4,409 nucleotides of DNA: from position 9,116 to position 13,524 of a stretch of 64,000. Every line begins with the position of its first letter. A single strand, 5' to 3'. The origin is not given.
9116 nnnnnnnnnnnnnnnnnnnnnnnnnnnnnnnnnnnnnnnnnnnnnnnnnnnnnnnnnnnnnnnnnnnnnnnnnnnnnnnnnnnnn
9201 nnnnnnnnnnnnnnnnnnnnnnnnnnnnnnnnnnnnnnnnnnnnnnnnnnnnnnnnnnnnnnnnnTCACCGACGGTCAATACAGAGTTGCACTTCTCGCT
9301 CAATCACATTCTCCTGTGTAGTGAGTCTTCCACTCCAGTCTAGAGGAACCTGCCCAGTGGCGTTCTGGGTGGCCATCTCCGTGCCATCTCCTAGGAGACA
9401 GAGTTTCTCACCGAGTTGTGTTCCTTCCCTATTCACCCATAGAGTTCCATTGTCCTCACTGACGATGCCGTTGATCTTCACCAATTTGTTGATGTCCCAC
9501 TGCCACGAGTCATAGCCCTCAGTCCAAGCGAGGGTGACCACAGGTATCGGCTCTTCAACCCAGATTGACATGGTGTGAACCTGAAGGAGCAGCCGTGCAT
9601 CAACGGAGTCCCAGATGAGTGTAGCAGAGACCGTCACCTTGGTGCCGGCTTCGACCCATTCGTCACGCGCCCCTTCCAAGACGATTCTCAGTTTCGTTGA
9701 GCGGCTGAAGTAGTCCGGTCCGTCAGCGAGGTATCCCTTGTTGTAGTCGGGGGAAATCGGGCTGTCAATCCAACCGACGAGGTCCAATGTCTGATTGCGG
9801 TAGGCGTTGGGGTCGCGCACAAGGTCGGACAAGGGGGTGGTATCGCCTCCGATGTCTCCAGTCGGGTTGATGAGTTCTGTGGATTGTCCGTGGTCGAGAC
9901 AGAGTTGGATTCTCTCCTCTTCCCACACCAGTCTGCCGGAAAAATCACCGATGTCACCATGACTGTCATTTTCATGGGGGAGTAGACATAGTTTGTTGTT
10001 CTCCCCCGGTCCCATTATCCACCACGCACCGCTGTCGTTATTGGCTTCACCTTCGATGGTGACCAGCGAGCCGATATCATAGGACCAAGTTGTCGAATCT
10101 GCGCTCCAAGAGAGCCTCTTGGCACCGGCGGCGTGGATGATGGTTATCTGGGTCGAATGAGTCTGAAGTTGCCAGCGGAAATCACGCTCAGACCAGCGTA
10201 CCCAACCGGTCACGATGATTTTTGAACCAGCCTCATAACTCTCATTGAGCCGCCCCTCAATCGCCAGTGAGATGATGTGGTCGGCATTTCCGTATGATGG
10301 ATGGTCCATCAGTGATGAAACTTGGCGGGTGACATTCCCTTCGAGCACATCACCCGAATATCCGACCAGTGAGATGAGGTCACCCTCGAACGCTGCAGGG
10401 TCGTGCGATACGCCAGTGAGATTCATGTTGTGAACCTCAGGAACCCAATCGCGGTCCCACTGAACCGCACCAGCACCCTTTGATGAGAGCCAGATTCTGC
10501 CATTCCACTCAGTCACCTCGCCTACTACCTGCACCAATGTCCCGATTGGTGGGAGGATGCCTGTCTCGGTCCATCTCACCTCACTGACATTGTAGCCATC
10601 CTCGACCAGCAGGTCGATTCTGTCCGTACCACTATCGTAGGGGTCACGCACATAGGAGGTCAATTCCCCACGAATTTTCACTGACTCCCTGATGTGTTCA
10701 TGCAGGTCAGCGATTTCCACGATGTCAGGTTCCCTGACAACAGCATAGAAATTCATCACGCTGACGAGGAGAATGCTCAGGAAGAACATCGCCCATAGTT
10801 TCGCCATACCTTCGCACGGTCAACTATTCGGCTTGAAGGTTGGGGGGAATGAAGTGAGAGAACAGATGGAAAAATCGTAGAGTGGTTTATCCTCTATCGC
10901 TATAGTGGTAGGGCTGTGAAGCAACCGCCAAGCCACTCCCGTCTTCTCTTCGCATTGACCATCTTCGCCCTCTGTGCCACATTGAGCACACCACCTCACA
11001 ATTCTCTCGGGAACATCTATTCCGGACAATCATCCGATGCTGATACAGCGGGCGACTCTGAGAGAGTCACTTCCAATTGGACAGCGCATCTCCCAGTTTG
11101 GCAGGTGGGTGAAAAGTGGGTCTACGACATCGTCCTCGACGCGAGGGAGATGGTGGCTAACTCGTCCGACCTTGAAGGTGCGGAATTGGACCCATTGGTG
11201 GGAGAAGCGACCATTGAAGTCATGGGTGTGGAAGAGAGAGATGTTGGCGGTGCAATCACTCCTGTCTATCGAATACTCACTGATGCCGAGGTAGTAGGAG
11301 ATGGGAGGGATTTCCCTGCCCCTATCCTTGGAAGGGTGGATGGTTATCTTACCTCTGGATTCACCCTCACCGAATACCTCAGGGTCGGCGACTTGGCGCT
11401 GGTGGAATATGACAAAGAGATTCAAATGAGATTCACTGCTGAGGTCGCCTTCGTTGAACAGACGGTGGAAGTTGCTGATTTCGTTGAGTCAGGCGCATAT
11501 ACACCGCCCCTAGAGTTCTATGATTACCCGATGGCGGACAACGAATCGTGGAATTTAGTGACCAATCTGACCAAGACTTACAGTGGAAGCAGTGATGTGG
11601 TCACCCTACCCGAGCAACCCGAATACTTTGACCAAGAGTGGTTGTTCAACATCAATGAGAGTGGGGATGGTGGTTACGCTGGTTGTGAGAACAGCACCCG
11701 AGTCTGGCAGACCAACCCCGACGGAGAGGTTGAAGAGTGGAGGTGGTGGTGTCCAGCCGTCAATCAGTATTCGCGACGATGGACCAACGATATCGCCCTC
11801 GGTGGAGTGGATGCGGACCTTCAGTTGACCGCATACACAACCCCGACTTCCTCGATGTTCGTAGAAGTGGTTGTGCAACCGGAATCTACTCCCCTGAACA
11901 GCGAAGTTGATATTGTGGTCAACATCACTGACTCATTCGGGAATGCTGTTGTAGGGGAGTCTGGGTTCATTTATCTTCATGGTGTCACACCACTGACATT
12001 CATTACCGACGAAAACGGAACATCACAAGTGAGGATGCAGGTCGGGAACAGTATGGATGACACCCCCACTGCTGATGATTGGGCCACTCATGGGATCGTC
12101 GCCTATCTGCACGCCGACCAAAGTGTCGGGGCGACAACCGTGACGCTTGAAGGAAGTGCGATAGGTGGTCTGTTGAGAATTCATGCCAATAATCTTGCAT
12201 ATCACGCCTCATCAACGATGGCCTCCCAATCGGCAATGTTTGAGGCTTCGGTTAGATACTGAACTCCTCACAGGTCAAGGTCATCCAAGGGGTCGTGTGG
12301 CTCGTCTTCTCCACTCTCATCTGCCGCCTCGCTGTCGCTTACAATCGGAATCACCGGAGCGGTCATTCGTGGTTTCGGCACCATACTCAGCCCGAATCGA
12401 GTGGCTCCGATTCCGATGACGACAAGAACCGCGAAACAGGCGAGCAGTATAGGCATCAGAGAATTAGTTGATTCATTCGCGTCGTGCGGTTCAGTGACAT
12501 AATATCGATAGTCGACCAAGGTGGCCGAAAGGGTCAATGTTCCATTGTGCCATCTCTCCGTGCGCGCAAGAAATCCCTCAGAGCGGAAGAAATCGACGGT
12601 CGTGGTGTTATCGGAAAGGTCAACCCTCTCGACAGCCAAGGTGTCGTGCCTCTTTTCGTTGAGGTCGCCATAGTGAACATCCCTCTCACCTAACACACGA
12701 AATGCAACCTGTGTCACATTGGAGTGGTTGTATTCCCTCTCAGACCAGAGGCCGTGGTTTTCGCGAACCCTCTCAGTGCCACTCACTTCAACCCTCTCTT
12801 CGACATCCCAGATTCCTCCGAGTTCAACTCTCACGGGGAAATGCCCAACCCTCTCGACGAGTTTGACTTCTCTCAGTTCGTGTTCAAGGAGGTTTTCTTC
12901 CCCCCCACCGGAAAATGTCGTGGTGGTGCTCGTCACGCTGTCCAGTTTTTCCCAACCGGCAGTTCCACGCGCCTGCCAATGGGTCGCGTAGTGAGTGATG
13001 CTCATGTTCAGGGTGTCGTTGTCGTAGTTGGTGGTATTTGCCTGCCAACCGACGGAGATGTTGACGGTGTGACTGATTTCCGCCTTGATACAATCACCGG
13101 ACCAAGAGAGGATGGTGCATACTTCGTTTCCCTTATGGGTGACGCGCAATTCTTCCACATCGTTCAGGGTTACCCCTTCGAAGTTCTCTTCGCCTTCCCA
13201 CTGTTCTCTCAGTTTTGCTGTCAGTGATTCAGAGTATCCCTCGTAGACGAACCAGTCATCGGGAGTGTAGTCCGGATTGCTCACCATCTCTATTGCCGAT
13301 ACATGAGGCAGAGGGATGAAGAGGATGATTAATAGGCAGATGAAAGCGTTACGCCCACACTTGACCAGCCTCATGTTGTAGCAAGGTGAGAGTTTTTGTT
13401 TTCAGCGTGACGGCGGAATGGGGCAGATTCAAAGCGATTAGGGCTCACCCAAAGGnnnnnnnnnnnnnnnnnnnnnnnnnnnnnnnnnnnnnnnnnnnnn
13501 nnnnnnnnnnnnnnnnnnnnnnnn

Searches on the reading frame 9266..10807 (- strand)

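Call 6: search_protein_families(library=pfam, proteins=[window:9266-10807:-], max_evalue=0.001)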
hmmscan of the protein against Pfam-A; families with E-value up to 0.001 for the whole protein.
window:9266-10807:- (513 aa): 0 families

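Call 87: search_protein_families(library=pfam, proteins=[window:9266-10807:-], max_evalue=0.1)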
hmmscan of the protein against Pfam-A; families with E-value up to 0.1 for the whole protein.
window:9266-10807:- (513 aa): 1 family
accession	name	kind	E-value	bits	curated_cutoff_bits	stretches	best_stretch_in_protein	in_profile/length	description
PF01336.31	tRNA_anti-codon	-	0.0069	16.7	27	0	82-104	41-63/75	OB-fold nucleic acid binding domain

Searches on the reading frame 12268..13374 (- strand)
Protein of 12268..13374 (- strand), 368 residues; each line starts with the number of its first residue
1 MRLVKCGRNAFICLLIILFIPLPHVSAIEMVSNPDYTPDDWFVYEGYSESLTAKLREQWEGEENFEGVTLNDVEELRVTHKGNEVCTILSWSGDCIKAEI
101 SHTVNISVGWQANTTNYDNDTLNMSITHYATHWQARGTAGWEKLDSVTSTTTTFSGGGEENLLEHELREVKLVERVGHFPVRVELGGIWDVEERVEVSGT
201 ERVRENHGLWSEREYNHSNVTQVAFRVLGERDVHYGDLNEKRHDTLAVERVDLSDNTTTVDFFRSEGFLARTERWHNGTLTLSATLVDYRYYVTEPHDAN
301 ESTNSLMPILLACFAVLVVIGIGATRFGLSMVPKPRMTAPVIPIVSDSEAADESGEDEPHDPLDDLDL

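Call 6: search_protein_families(library=pfam, proteins=[window:12268-13374:-], max_evalue=0.001)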
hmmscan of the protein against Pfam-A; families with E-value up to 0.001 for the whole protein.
window:12268-13374:- (368 aa): 0 families

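Call 87: search_protein_families(library=pfam, proteins=[window:12268-13374:-], max_evalue=0.1)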
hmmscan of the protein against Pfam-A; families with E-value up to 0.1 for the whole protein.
window:12268-13374:- (368 aa): 1 family
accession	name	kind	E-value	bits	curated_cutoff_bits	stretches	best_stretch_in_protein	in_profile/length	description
PF20160.4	C-JID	-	0.099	13.4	24.1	0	40-117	8-67/98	C-JID domain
